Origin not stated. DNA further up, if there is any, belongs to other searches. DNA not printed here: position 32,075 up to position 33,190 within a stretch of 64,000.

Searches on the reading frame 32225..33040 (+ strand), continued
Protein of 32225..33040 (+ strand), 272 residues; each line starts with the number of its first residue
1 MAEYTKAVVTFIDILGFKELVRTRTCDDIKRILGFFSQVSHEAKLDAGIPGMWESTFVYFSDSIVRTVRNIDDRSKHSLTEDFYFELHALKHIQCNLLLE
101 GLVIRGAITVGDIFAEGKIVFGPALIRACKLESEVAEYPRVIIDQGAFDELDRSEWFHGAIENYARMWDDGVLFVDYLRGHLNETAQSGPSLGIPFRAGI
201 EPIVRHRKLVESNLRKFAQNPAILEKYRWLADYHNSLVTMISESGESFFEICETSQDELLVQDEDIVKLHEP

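Call 72: search_protein_families(library=pfam, proteins=[L029:2474-3394:+, L029:1651-2487:+], max_evalue=0.01)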
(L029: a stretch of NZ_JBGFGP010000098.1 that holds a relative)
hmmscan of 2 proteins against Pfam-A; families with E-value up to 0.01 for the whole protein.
L029:2474-3394:+ (307 aa): 1 family
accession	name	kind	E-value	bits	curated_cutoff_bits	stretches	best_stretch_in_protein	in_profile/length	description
PF08843.17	AbiEii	-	6.3e-44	151.1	22.5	1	14-266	2-235/238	Nucleotidyl transferase AbiEii toxin, Type IV TA system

L029:1651-2487:+ (279 aa): 3 families
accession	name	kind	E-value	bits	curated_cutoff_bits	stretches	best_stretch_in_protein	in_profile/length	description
PF11459.13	AbiEi_3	-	4.3e-41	140.6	26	1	110-267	2-157/157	Transcriptional regulator, AbiEi antitoxin, Type IV TA system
PF17194.10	AbiEi_3_N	-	3.5e-26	91.5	26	1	9-106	2-93/93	Transcriptional regulator, AbiEi antitoxin N-terminal domain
PF13338.12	AbiEi_4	-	0.0003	21.3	25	1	31-60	20-49/49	Transcriptional regulator, AbiEi antitoxin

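Call 74: find_encoding_contigs(protein=P0003, flank=3000, max_places=3)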
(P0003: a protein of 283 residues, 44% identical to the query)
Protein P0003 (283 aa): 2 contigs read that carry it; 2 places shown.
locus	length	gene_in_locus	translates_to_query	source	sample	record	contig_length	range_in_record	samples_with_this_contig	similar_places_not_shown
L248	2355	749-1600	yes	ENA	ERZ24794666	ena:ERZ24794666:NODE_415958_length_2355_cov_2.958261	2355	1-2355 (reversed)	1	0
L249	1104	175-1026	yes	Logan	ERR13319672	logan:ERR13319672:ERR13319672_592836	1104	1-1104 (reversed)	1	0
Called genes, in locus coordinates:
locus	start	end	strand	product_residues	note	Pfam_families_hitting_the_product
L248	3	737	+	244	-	?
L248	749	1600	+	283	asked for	-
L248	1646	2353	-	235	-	?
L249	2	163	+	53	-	?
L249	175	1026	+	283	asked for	-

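Call 76: find_encoding_contigs(protein=P0001, flank=10000, max_places=4)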
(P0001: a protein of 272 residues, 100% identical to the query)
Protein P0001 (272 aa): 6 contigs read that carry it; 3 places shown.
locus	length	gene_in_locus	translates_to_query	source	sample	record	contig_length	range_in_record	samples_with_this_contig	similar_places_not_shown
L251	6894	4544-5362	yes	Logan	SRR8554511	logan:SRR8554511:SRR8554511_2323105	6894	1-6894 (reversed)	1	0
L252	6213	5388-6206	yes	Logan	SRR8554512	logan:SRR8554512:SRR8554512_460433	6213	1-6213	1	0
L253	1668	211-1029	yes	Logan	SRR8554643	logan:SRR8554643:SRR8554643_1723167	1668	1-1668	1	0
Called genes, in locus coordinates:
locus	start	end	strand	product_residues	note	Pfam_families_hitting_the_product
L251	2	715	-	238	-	?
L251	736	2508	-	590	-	PF05157:MshEN, PF00437:T2SSE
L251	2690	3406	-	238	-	PF07963:N_methyl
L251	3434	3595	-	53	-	-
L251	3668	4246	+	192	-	PF00857:Isochorismatase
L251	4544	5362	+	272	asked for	-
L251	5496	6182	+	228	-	-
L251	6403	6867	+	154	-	-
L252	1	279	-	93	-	?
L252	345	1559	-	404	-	PF28597:T2SSF_N, PF00482:T2SSF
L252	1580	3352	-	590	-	PF05157:MshEN, PF00437:T2SSE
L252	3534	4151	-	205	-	PF07963:N_methyl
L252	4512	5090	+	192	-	PF00857:Isochorismatase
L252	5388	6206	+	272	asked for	-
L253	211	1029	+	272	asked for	-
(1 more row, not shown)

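Call 78: find_related_loci(query=A2, collection=viral_contigs, flank=5000)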
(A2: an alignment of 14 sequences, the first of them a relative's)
Query A2 (272 aa) in viral_contigs; peptide patterns used: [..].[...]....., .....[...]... (x = any residue, [..] = any of these).
75 stretches matched a pattern; 3 encode a relative of the query (tblastn E <= 1e-3); 3 distinct loci.
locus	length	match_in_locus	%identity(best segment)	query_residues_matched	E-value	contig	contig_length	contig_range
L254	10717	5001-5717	29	4-248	1e-29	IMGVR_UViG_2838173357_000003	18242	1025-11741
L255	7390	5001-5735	30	1-243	4e-26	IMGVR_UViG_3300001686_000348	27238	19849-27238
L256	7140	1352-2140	25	3-259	1e-16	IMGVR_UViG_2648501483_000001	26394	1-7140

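Call 79: search_protein_families(library=pfam, proteins=[L007:4457-5761:+, L009:5341-5967:+, L010:5154-5987:+, L017:2129-2797:+, L018:5444-5986:+, L061:5073-5945:+, L064:3568-5985:+, L067:4224-5990:+, L072:114-1430:+, L073:4681-5925:+], max_evalue=0.001)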
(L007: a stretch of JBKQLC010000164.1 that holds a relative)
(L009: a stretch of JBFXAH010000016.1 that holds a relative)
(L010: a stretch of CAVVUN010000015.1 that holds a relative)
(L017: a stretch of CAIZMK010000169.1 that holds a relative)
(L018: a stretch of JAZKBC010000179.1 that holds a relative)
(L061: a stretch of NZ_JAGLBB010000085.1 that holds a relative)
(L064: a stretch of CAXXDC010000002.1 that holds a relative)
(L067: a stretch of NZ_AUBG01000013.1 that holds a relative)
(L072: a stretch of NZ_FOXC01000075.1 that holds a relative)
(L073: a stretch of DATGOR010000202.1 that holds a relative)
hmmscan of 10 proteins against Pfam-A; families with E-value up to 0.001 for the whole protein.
L007:4457-5761:+ (435 aa): 0 families

L009:5341-5967:+ (209 aa): 0 families

L010:5154-5987:+ (278 aa): 1 family
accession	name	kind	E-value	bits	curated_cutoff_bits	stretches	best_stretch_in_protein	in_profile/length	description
PF13020.12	NOV_C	-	3.5e-21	75.5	22.1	1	148-236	1-89/91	Protein NO VEIN, C-terminal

L017:2129-2797:+ (223 aa): 0 families

L018:5444-5986:+ (181 aa): 1 family
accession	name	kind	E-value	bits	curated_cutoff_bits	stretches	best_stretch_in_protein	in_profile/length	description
PF22522.2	DUF6998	-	4.8e-40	137.1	27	1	40-164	2-128/136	Family of unknown function (DUF6998)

L061:5073-5945:+ (291 aa): 1 family
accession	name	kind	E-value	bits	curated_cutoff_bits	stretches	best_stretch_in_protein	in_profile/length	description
PF02661.23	Fic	-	1.2e-13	52.2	24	1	50-159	2-90/93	Fic/DOC family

L064:3568-5985:+ (806 aa): 2 families
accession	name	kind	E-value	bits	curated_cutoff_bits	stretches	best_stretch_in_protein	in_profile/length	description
PF02810.21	SEC-C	-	4.7e-09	36.4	20.4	1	788-806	1-19/19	SEC-C motif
PF08378.17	NERD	-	0.00046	21.1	22.1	0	388-459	5-91/111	Nuclease-related domain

L067:4224-5990:+ (589 aa): 0 families

L072:114-1430:+ (439 aa): 2 families
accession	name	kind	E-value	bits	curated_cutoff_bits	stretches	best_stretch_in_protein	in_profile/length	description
PF02810.21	SEC-C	-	1.8e-09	37.7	20.4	1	421-439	1-19/19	SEC-C motif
PF08378.17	NERD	-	0.00019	22.3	22.1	1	21-93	5-92/111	Nuclease-related domain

L073:4681-5925:+ (415 aa): 0 families

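Call 80: search_protein_families(library=pfam, proteins=[L080:349-1104:+, L081:5366-5962:+, L035:4075-5904:+, L012:1987-5487:+, L071:2764-3396:+, L013:5296-5913:+, L023:4719-5336:+, L027:4640-5473:+, L028:4690-5868:+, L248:3-737:+], max_evalue=0.001)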
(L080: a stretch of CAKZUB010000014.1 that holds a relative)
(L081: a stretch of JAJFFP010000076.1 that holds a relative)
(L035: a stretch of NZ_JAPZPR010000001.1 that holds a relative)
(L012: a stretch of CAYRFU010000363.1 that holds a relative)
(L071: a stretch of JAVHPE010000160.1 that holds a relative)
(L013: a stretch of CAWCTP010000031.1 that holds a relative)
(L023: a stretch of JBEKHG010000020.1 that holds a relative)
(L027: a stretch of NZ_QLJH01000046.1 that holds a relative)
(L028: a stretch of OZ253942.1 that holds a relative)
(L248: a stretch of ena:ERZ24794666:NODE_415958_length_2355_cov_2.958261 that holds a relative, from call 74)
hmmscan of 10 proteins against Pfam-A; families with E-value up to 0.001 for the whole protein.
L080:349-1104:+ (252 aa): 1 family
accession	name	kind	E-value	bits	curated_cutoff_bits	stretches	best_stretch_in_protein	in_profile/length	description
PF18730.6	HEPN_Cthe2314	-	4e-10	40.4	27.1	1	51-239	4-169/174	Cthe_2314-like HEPN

L081:5366-5962:+ (199 aa): 0 families

L035:4075-5904:+ (610 aa): 2 families
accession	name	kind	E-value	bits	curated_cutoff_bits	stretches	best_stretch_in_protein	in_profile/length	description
PF03235.19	GmrSD_N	-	3.4e-31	109.4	33.2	1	10-257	1-197/199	GmrSD restriction endonuclease, N-terminal domain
PF07510.16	GmrSD_C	-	6.6e-17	62.1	23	1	465-602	7-137/138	GmrSD restriction endonucleases, C-terminal domain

L012:1987-5487:+ (1167 aa): 2 families
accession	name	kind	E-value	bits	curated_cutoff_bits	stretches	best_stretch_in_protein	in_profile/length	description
PF18731.6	HEPN_Swt1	-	3.8e-39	134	27.5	1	64-175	1-114/115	Swt1-like HEPN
PF04465.17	DUF499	-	3.4e-36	124.9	23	1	353-996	39-694/1024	Protein of unknown function (DUF499)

L071:2764-3396:+ (211 aa): 0 families

L013:5296-5913:+ (206 aa): 1 family
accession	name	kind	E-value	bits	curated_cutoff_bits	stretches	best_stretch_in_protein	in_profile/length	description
PF07719.23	TPR_2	-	0.00081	19.8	27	0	64-91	4-31/34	Tetratricopeptide repeat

L023:4719-5336:+ (206 aa): 2 families
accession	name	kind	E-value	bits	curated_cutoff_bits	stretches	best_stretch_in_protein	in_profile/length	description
PF02223.23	Thymidylate_kin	-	4.8e-12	46.4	27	1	10-145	1-125/185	Thymidylate kinase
PF13521.12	AAA_28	-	0.00012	22.8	27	0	8-188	2-162/164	AAA domain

L027:4640-5473:+ (278 aa): 1 family
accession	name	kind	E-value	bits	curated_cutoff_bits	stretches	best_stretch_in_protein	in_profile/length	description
PF22522.2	DUF6998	-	6.4e-05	23.3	27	1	144-186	26-67/136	Family of unknown function (DUF6998)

L028:4690-5868:+ (393 aa): 1 family
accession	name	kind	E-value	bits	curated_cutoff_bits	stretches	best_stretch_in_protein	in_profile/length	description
PF00753.33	Lactamase_B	-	0.0002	21.8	22.7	1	57-132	2-70/196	Metallo-beta-lactamase superfamily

L248:3-737:+ (244 aa): 0 families
